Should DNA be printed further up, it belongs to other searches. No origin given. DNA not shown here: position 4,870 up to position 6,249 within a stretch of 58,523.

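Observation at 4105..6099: Exosortase fused to a cytoplasmic nucleotidyltransferase/LbH domain: possible nucleotide-sugar-gated protein sorting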

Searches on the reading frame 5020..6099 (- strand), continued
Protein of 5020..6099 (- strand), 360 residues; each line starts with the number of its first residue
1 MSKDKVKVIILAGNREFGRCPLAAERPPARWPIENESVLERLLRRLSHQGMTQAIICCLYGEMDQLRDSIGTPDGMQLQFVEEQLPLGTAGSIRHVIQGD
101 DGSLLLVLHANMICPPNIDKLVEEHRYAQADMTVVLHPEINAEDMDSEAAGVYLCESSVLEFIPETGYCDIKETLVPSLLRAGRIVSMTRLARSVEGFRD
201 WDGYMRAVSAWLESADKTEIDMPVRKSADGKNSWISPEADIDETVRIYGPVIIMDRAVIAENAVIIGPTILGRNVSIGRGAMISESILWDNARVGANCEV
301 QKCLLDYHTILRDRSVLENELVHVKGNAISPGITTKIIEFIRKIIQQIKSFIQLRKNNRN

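Call 35: search_protein_families(library=ncbifam, proteins=[P0241, P0245, P0260, P0323, P0324, P0340, P0352, P0365], max_evalue=0.00001)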
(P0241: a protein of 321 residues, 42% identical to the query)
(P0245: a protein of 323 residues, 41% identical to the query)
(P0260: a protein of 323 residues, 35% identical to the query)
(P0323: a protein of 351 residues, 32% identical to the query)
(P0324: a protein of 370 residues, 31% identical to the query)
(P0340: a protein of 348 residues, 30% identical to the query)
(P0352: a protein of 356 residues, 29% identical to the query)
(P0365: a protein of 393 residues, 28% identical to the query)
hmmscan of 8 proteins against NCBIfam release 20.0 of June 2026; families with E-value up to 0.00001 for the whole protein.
P0241 (321 aa): 14 families
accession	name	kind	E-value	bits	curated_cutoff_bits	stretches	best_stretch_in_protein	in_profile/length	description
NF052502.1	man1P_GTase_Rv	exception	4.8e-23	81.6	440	2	149-315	169-313/352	mannose-1-phosphate guanylyltransferase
TIGR03992.1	Arch_glmU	subfamily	1.9e-16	59.9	292.1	1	149-293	163-311/393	bifunctional sugar-1-phosphate nucleotidylyltransferase/acetyltransferase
TIGR01208.1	rmlA_long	equivalog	2e-14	53.2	320.25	1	239-313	245-317/353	glucose-1-phosphate thymidylyltransferase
NF041173.1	Sug_nt_acttase_Thmprot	equivalog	1.5e-10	40.6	600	1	228-302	229-303/405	bifunctional sugar-1-phosphate nucleotidylyltransferase/acetyltransferase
TIGR01173.1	glmU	equivalog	1.4e-09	37.4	366.85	0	7-146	2-139/452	bifunctional UDP-N-acetylglucosamine diphosphorylase/glucosamine-1-phosphate N-acetyltransferase GlmU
NF010935.0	PRK14355.1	equivalog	2.9e-08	32.8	718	0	5-145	3-144/459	bifunctional UDP-N-acetylglucosamine diphosphorylase/glucosamine-1-phosphate N-acetyltransferase GlmU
NF002060.0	PRK00892.1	subfamily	4.2e-08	32.7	207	1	215-299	92-177/345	UDP-3-O-(3-hydroxymyristoyl)glucosamine N-acyltransferase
TIGR02091.1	glgC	equivalog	8.6e-08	31.6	424.9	1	146-316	190-363/364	glucose-1-phosphate adenylyltransferase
NF049965.1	GlMnHpPGnyltfHddC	equivalog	1.1e-07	31.7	300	1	7-108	2-103/221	D-glycero-D-manno-heptose 1-phosphate guanosyltransferase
NF003670.0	PRK05293.1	equivalog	1.3e-06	27.6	470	1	168-316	216-359/382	glucose-1-phosphate adenylyltransferase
NF002023.0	PRK00844.1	subfamily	1.9e-06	27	458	1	249-314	317-380/408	glucose-1-phosphate adenylyltransferase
NF010934.1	PRK14354.1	equivalog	6.2e-06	25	450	0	250-293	264-307/447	bifunctional UDP-N-acetylglucosamine diphosphorylase/glucosamine-1-phosphate N-acetyltransferase GlmU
TIGR01853.1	lipid_A_lpxD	equivalog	7.3e-06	25.1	242.5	1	229-300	97-169/325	UDP-3-O-(3-hydroxymyristoyl)glucosamine N-acyltransferase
TIGR02092.1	glgD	equivalog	9.4e-06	24.9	236.6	0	267-316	306-355/370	glucose-1-phosphate adenylyltransferase subunit GlgD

P0245 (323 aa): 10 families
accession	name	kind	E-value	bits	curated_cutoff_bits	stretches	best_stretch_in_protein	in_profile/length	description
NF052502.1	man1P_GTase_Rv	exception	3.7e-25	88.5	440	2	8-135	2-131/352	mannose-1-phosphate guanylyltransferase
TIGR03992.1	Arch_glmU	subfamily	6.9e-13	48.2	292.1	0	8-125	2-121/393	bifunctional sugar-1-phosphate nucleotidylyltransferase/acetyltransferase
TIGR01173.1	glmU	equivalog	1e-09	37.7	366.85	0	8-128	2-120/452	bifunctional UDP-N-acetylglucosamine diphosphorylase/glucosamine-1-phosphate N-acetyltransferase GlmU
NF010938.0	PRK14358.1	equivalog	4.5e-08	32.1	500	0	6-135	7-134/481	bifunctional N-acetylglucosamine-1-phosphate uridyltransferase/glucosamine-1-phosphate acetyltransferase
NF010935.0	PRK14355.1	equivalog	2e-07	30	718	0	5-136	2-132/459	bifunctional UDP-N-acetylglucosamine diphosphorylase/glucosamine-1-phosphate N-acetyltransferase GlmU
NF002060.0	PRK00892.1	subfamily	4.1e-07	29.4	207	1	224-302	99-178/345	UDP-3-O-(3-hydroxymyristoyl)glucosamine N-acyltransferase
TIGR01208.1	rmlA_long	equivalog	6.4e-07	28.6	320.25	0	242-312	246-314/353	glucose-1-phosphate thymidylyltransferase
NF010933.0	PRK14353.1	equivalog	6.4e-07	28.3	505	0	5-122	4-121/453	bifunctional UDP-N-acetylglucosamine diphosphorylase/glucosamine-1-phosphate N-acetyltransferase GlmU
NF041173.1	Sug_nt_acttase_Thmprot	equivalog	2.1e-06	26.9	600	0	240-306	238-305/405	bifunctional sugar-1-phosphate nucleotidylyltransferase/acetyltransferase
NF006986.0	PRK09451.1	equivalog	3.5e-06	26.1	725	0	267-322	264-320/456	bifunctional UDP-N-acetylglucosamine diphosphorylase/glucosamine-1-phosphate N-acetyltransferase GlmU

P0260 (323 aa): 12 families
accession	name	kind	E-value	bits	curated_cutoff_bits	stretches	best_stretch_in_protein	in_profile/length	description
NF052502.1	man1P_GTase_Rv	exception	8e-18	64.4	440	1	228-300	261-331/352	mannose-1-phosphate guanylyltransferase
TIGR03992.1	Arch_glmU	subfamily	1.3e-11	44.1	292.1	1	21-317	17-317/393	bifunctional sugar-1-phosphate nucleotidylyltransferase/acetyltransferase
NF041173.1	Sug_nt_acttase_Thmprot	equivalog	5.3e-10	38.8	600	1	150-320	162-320/405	bifunctional sugar-1-phosphate nucleotidylyltransferase/acetyltransferase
TIGR01208.1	rmlA_long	equivalog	2.4e-09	36.5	320.25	1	206-316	228-337/353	glucose-1-phosphate thymidylyltransferase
TIGR02091.1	glgC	equivalog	8.3e-09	35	424.9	1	244-315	285-361/364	glucose-1-phosphate adenylyltransferase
TIGR02092.1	glgD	equivalog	1.2e-08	34.4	236.6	1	254-315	289-353/370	glucose-1-phosphate adenylyltransferase subunit GlgD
NF003670.0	PRK05293.1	equivalog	3.7e-08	32.7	470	1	207-317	246-359/382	glucose-1-phosphate adenylyltransferase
NF002060.0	PRK00892.1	subfamily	1.4e-07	31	207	1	206-299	86-176/345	UDP-3-O-(3-hydroxymyristoyl)glucosamine N-acyltransferase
NF010935.0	PRK14355.1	equivalog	5.4e-07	28.6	718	0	224-316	261-353/459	bifunctional UDP-N-acetylglucosamine diphosphorylase/glucosamine-1-phosphate N-acetyltransferase GlmU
NF002023.0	PRK00844.1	subfamily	6.9e-07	28.4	458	1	250-319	311-384/408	glucose-1-phosphate adenylyltransferase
TIGR01853.1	lipid_A_lpxD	equivalog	3.9e-06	26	242.5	1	211-300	84-168/325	UDP-3-O-(3-hydroxymyristoyl)glucosamine N-acyltransferase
TIGR01173.1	glmU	equivalog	6e-06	25.4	366.85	0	228-310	259-341/452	bifunctional UDP-N-acetylglucosamine diphosphorylase/glucosamine-1-phosphate N-acetyltransferase GlmU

P0323 (351 aa): 15 families
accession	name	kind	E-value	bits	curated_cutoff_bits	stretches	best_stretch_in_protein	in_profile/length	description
NF052502.1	man1P_GTase_Rv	exception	4.3e-37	127.8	440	2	8-137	2-131/352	mannose-1-phosphate guanylyltransferase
TIGR03992.1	Arch_glmU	subfamily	1.4e-21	76.8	292.1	2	8-141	2-133/393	bifunctional sugar-1-phosphate nucleotidylyltransferase/acetyltransferase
TIGR01208.1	rmlA_long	equivalog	7.8e-17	61.2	320.25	1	8-110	1-104/353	glucose-1-phosphate thymidylyltransferase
NF045761.1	NAMPUrTaseMurU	equivalog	1.5e-13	51.1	250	1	8-124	2-118/226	N-acetylmuramate alpha-1-phosphate uridylyltransferase MurU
NF010935.0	PRK14355.1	equivalog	1.1e-10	40.8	718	0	8-137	5-131/459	bifunctional UDP-N-acetylglucosamine diphosphorylase/glucosamine-1-phosphate N-acetyltransferase GlmU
TIGR01207.1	rmlA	equivalog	5.6e-10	38.8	360.65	1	8-122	1-117/286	glucose-1-phosphate thymidylyltransferase RfbA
NF049965.1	GlMnHpPGnyltfHddC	equivalog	9.4e-10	38.5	300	1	8-123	2-115/221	D-glycero-D-manno-heptose 1-phosphate guanosyltransferase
NF041173.1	Sug_nt_acttase_Thmprot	equivalog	1.5e-09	37.4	600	0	238-310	250-322/405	bifunctional sugar-1-phosphate nucleotidylyltransferase/acetyltransferase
TIGR01173.1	glmU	equivalog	1.2e-08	34.3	366.85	0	252-317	260-325/452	bifunctional UDP-N-acetylglucosamine diphosphorylase/glucosamine-1-phosphate N-acetyltransferase GlmU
NF012024.0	PRK15480.1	equivalog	1.3e-08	34.3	588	1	8-134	5-135/292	glucose-1-phosphate thymidylyltransferase RfbA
TIGR01853.1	lipid_A_lpxD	equivalog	7e-07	28.5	242.5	1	237-307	99-170/325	UDP-3-O-(3-hydroxymyristoyl)glucosamine N-acyltransferase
NF002060.0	PRK00892.1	subfamily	1.1e-06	28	207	1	237-306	108-178/345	UDP-3-O-(3-hydroxymyristoyl)glucosamine N-acyltransferase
NF041313.1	UDPGP_AglF_Halo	equivalog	1.2e-06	28.2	400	1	8-139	2-131/234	UTP--glucose-1-phosphate uridylyltransferase AglF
NF010933.0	PRK14353.1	equivalog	2.9e-06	26.2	505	0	256-310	382-436/453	bifunctional UDP-N-acetylglucosamine diphosphorylase/glucosamine-1-phosphate N-acetyltransferase GlmU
TIGR03570.1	NeuD_NnaD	subfamily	4.9e-06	26.3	160.8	0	238-291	137-190/202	NeuD/PglB/VioB family sugar acetyltransferase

P0324 (370 aa): 22 families
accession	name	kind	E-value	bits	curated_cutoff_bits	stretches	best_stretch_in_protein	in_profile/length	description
NF052502.1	man1P_GTase_Rv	exception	3.4e-29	101.8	440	2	2-131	2-130/352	mannose-1-phosphate guanylyltransferase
TIGR03992.1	Arch_glmU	subfamily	1.2e-22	80.4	292.1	1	1-315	1-329/393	bifunctional sugar-1-phosphate nucleotidylyltransferase/acetyltransferase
TIGR01208.1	rmlA_long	equivalog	2.1e-18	66.4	320.25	1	2-129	1-128/353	glucose-1-phosphate thymidylyltransferase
NF041173.1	Sug_nt_acttase_Thmprot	equivalog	1.8e-14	53.5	600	1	233-310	247-324/405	bifunctional sugar-1-phosphate nucleotidylyltransferase/acetyltransferase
NF045761.1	NAMPUrTaseMurU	equivalog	3.2e-12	46.8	250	1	1-123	1-122/226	N-acetylmuramate alpha-1-phosphate uridylyltransferase MurU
NF041313.1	UDPGP_AglF_Halo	equivalog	1.6e-11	44.1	400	1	1-131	1-128/234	UTP--glucose-1-phosphate uridylyltransferase AglF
TIGR02091.1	glgC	equivalog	2.6e-11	43.2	424.9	1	167-319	213-362/364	glucose-1-phosphate adenylyltransferase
TIGR01173.1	glmU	equivalog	2.5e-10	39.8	366.85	0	1-133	1-128/452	bifunctional UDP-N-acetylglucosamine diphosphorylase/glucosamine-1-phosphate N-acetyltransferase GlmU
NF010935.0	PRK14355.1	equivalog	5.7e-10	38.4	718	0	3-133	6-132/459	bifunctional UDP-N-acetylglucosamine diphosphorylase/glucosamine-1-phosphate N-acetyltransferase GlmU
NF003670.0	PRK05293.1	equivalog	1.9e-09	36.9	470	1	166-326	210-365/382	glucose-1-phosphate adenylyltransferase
TIGR02092.1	glgD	equivalog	2.4e-09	36.7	236.6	0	165-322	205-357/370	glucose-1-phosphate adenylyltransferase subunit GlgD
NF002060.0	PRK00892.1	subfamily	1.1e-08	34.6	207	1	203-305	80-179/345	UDP-3-O-(3-hydroxymyristoyl)glucosamine N-acyltransferase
NF010934.1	PRK14354.1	equivalog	2e-08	33.2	450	0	3-134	2-127/447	bifunctional UDP-N-acetylglucosamine diphosphorylase/glucosamine-1-phosphate N-acetyltransferase GlmU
NF002023.0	PRK00844.1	subfamily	3e-08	32.9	458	0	207-319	269-381/408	glucose-1-phosphate adenylyltransferase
TIGR01207.1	rmlA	equivalog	1.2e-07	31.1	360.65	1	3-130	2-130/286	glucose-1-phosphate thymidylyltransferase RfbA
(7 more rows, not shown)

P0340 (348 aa): 11 families
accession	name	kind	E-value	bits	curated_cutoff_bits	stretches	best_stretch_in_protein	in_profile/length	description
NF052502.1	man1P_GTase_Rv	exception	8.9e-31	107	440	2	2-138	2-138/352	mannose-1-phosphate guanylyltransferase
TIGR03992.1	Arch_glmU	subfamily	2.2e-23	82.8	292.1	2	1-113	1-112/393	bifunctional sugar-1-phosphate nucleotidylyltransferase/acetyltransferase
TIGR01208.1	rmlA_long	equivalog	6.7e-20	71.3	320.25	1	2-134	1-134/353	glucose-1-phosphate thymidylyltransferase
NF045761.1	NAMPUrTaseMurU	equivalog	7.9e-16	58.6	250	1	1-120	1-120/226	N-acetylmuramate alpha-1-phosphate uridylyltransferase MurU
NF012024.0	PRK15480.1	equivalog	8.1e-14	51.4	588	1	2-129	5-136/292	glucose-1-phosphate thymidylyltransferase RfbA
TIGR01207.1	rmlA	equivalog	1.8e-11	43.7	360.65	1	3-109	2-109/286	glucose-1-phosphate thymidylyltransferase RfbA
NF041173.1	Sug_nt_acttase_Thmprot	equivalog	3.2e-11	42.8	600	0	236-315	236-316/405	bifunctional sugar-1-phosphate nucleotidylyltransferase/acetyltransferase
NF010935.0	PRK14355.1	equivalog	1.5e-09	37.1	718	0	25-130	25-130/459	bifunctional UDP-N-acetylglucosamine diphosphorylase/glucosamine-1-phosphate N-acetyltransferase GlmU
NF041313.1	UDPGP_AglF_Halo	equivalog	4.1e-07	29.7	400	0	1-134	1-132/234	UTP--glucose-1-phosphate uridylyltransferase AglF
TIGR01173.1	glmU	equivalog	2e-06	26.9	366.85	0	241-314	255-328/452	bifunctional UDP-N-acetylglucosamine diphosphorylase/glucosamine-1-phosphate N-acetyltransferase GlmU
NF049965.1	GlMnHpPGnyltfHddC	equivalog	8.7e-06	25.5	300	0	1-117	1-115/221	D-glycero-D-manno-heptose 1-phosphate guanosyltransferase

P0352 (356 aa): 15 families
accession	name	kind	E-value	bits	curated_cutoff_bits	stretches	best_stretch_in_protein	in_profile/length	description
NF052502.1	man1P_GTase_Rv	exception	5.9e-31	107.6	440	2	10-140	3-133/352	mannose-1-phosphate guanylyltransferase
TIGR03992.1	Arch_glmU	subfamily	2.6e-18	66.1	292.1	1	8-116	1-108/393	bifunctional sugar-1-phosphate nucleotidylyltransferase/acetyltransferase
NF045761.1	NAMPUrTaseMurU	equivalog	9.9e-15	55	250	1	22-134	15-127/226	N-acetylmuramate alpha-1-phosphate uridylyltransferase MurU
TIGR01208.1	rmlA_long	equivalog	3.1e-14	52.6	320.25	1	12-154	4-147/353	glucose-1-phosphate thymidylyltransferase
TIGR01207.1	rmlA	equivalog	1.2e-10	41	360.65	1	10-94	2-87/286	glucose-1-phosphate thymidylyltransferase RfbA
NF010935.0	PRK14355.1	equivalog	1.5e-08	33.7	718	0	8-138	4-131/459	bifunctional UDP-N-acetylglucosamine diphosphorylase/glucosamine-1-phosphate N-acetyltransferase GlmU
NF041173.1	Sug_nt_acttase_Thmprot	equivalog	3.7e-08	32.7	600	0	241-321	244-325/405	bifunctional sugar-1-phosphate nucleotidylyltransferase/acetyltransferase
NF010938.0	PRK14358.1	equivalog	4.4e-08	32.1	500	0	18-137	15-133/481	bifunctional N-acetylglucosamine-1-phosphate uridyltransferase/glucosamine-1-phosphate acetyltransferase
NF002023.0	PRK00844.1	subfamily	5.9e-08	31.9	458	0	260-324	313-376/408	glucose-1-phosphate adenylyltransferase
NF010933.0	PRK14353.1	equivalog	1.1e-07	30.8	505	0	226-277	290-341/453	bifunctional UDP-N-acetylglucosamine diphosphorylase/glucosamine-1-phosphate N-acetyltransferase GlmU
NF003670.0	PRK05293.1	equivalog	1.7e-07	30.6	470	0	255-315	298-361/382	glucose-1-phosphate adenylyltransferase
NF012024.0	PRK15480.1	equivalog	3.9e-07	29.5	588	1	9-91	5-88/292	glucose-1-phosphate thymidylyltransferase RfbA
TIGR02091.1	glgC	equivalog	4.5e-07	29.3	424.9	0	253-313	299-363/364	glucose-1-phosphate adenylyltransferase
NF001947.0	PRK00725.1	subfamily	3.3e-06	26.1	470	0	266-324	331-388/426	glucose-1-phosphate adenylyltransferase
TIGR01173.1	glmU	equivalog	8.6e-06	24.8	366.85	0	11-145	4-132/452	bifunctional UDP-N-acetylglucosamine diphosphorylase/glucosamine-1-phosphate N-acetyltransferase GlmU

P0365 (393 aa): 9 families
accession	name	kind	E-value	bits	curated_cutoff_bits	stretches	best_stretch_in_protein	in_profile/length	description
NF052502.1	man1P_GTase_Rv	exception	4.3e-30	104.8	440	2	187-349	169-327/352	mannose-1-phosphate guanylyltransferase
TIGR03992.1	Arch_glmU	subfamily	8.7e-17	61.1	292.1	1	52-347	16-334/393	bifunctional sugar-1-phosphate nucleotidylyltransferase/acetyltransferase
TIGR01208.1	rmlA_long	equivalog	8e-12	44.7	320.25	0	215-344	201-329/353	glucose-1-phosphate thymidylyltransferase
NF010935.0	PRK14355.1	equivalog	1.8e-10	40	718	1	273-345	255-328/459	bifunctional UDP-N-acetylglucosamine diphosphorylase/glucosamine-1-phosphate N-acetyltransferase GlmU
NF045761.1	NAMPUrTaseMurU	equivalog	1.3e-08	35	250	1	52-156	16-120/226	N-acetylmuramate alpha-1-phosphate uridylyltransferase MurU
NF010938.0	PRK14358.1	equivalog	5e-08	31.9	500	0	187-344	176-329/481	bifunctional N-acetylglucosamine-1-phosphate uridyltransferase/glucosamine-1-phosphate acetyltransferase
NF002060.0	PRK00892.1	subfamily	1.2e-07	31.1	207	1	267-344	107-180/345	UDP-3-O-(3-hydroxymyristoyl)glucosamine N-acyltransferase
TIGR01853.1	lipid_A_lpxD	equivalog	3.1e-06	26.4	242.5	1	266-344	97-171/325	UDP-3-O-(3-hydroxymyristoyl)glucosamine N-acyltransferase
TIGR01173.1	glmU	equivalog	5.7e-06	25.4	366.85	0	187-343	167-320/452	bifunctional UDP-N-acetylglucosamine diphosphorylase/glucosamine-1-phosphate N-acetyltransferase GlmU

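Call 36: find_encoding_contigs(protein=P0260, flank=8000, max_places=2)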
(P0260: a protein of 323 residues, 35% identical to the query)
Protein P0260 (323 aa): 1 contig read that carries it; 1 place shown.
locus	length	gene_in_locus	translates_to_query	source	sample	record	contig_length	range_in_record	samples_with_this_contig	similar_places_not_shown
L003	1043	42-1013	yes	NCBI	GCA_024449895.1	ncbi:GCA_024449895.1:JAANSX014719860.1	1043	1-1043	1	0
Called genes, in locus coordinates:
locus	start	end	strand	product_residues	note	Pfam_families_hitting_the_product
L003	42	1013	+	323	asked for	PF00132:Hexapep (faint), PF25084:LbH_EIF2B, PF24894:Hexapep_GlmU (weak), PF25087:GMPPB_C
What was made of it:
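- Tried and rejected: P0260 lies on a 1-kb contig (call 36).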

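Call 37: find_encoding_contigs(protein=P0323, flank=8000, max_places=2)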
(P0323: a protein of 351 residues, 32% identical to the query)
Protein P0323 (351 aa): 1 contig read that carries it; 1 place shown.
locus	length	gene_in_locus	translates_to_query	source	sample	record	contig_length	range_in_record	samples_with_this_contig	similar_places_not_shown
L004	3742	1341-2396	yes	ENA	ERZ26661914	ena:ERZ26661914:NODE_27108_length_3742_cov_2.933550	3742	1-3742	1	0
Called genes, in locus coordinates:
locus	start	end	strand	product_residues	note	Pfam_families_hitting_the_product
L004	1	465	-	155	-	?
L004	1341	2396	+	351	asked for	PF00483:NTP_transferase, PF00132:Hexapep (faint), PF25084:LbH_EIF2B, PF25087:GMPPB_C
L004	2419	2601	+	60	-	-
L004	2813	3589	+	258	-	-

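Call 38: find_encoding_contigs(protein=P0352, flank=8000, max_places=2)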
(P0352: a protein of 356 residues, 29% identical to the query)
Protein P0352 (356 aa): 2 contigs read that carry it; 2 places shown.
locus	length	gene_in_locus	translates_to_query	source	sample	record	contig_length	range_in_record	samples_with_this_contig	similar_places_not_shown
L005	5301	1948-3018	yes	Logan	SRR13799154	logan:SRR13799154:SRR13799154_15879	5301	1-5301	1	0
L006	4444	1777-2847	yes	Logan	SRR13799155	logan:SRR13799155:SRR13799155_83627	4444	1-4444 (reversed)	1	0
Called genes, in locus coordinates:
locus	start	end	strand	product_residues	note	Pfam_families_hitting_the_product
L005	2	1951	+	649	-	?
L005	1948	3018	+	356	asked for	PF00483:NTP_transferase, PF12804:NTP_transf_3, PF25084:LbH_EIF2B, PF25087:GMPPB_C, PF24894:Hexapep_GlmU (weak)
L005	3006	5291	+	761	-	PF02706:Wzz (weak), PF01656:CbiA (weak), PF13614:AAA_31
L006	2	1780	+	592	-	?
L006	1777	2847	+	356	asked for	PF00483:NTP_transferase, PF12804:NTP_transf_3, PF25084:LbH_EIF2B, PF25087:GMPPB_C, PF24894:Hexapep_GlmU (weak)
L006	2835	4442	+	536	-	?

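Call 39: search_protein_families(library=pfam, proteins=[L005:2-1951:+, L004:2813-3589:+, L004:2419-2601:+, L002:2510-3550:+, L006:2-1780:+], max_evalue=0.01)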
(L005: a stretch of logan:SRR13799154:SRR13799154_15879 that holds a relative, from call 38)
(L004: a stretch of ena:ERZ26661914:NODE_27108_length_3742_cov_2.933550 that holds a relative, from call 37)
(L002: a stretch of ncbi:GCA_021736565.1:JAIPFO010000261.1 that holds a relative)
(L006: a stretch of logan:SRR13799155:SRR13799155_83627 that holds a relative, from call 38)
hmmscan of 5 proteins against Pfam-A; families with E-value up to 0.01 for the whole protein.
L005:2-1951:+ (649 aa): 3 families
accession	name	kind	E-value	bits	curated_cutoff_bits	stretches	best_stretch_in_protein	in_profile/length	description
PF07940.18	Hepar_II_III_C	-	8.7e-43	147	24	1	375-600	5-215/237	Heparinase II/III-like, C-terminal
PF16889.11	Hepar_II_III_N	-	3.6e-21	76.3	22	1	71-310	92-315/340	Heparinase II/III N-terminus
PF05426.18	Alginate_lyase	-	0.00081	19.4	22.2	1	107-297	63-270/275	Alginate lyase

L004:2813-3589:+ (258 aa): 0 families

L004:2419-2601:+ (60 aa): 0 families

L002:2510-3550:+ (346 aa): 1 family
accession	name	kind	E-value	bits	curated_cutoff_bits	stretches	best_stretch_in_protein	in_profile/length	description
PF09721.15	Exosortase_EpsH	-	1.3e-53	182.4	25.7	1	50-304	2-254/254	Transmembrane exosortase (Exosortase_EpsH)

L006:2-1780:+ (592 aa): 3 families
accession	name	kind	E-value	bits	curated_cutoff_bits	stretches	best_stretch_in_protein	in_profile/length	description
PF07940.18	Hepar_II_III_C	-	8.4e-43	147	24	1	318-543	5-215/237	Heparinase II/III-like, C-terminal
PF16889.11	Hepar_II_III_N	-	5.2e-21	75.8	22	1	34-253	91-315/340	Heparinase II/III N-terminus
PF05426.18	Alginate_lyase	-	0.00067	19.6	22.2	1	50-240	63-270/275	Alginate lyase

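Call 53: search_protein_families(library=ncbifam, proteins=[L004:2813-3589:+], max_evalue=1)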
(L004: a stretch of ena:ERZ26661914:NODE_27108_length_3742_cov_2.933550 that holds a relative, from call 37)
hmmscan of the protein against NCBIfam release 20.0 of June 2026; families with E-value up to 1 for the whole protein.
L004:2813-3589:+ (258 aa): 3 families
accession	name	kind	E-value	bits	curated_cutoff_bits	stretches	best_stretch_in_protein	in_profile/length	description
TIGR02595.1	PEP_CTERM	domain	0.017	15.9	16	1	233-255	1-23/24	PEP-CTERM sorting domain-containing protein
NF038125.1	PEP_CTERM_THxN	subfamily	0.33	10.5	85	1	224-255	213-245/246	THxN family PEP-CTERM protein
NF033465.3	PTPA-CTERM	subfamily_domain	0.47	10.7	29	0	233-253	1-22/26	PTPA-CTERM sorting domain-containing protein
